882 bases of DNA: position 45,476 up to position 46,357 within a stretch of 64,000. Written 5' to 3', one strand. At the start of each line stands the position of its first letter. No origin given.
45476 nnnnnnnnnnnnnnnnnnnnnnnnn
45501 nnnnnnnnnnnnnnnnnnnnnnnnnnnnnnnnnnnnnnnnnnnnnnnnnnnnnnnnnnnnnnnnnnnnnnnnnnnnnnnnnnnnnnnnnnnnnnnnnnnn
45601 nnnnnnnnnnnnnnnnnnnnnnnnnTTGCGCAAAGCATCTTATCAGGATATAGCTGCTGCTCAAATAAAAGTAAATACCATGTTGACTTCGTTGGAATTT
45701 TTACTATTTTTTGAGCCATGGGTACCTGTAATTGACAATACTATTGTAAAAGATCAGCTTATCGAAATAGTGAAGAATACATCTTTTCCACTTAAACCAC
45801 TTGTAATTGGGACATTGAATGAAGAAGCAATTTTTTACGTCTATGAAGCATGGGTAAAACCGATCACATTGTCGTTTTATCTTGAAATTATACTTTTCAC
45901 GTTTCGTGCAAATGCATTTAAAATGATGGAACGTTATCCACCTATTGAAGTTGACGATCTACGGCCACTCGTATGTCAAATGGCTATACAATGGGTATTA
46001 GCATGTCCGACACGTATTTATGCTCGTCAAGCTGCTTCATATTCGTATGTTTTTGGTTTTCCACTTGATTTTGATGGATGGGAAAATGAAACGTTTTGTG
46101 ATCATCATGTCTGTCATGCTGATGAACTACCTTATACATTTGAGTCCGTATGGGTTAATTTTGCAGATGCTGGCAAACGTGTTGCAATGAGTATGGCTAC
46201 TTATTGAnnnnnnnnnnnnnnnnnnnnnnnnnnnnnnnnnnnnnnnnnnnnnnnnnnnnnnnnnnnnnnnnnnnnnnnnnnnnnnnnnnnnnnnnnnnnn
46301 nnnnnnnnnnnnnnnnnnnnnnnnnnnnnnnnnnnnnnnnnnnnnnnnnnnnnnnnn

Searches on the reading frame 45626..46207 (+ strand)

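Call 13: search_protein_families(library=pfam, proteins=[window:45626-46207:+], max_evalue=0.01)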
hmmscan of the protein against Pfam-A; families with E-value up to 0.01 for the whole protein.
window:45626-46207:+ (193 aa): 1 family
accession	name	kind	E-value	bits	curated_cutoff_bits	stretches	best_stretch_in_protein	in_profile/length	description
PF00135.34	COesterase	-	6.4e-07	29.1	27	1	1-178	255-446/515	Carboxylesterase family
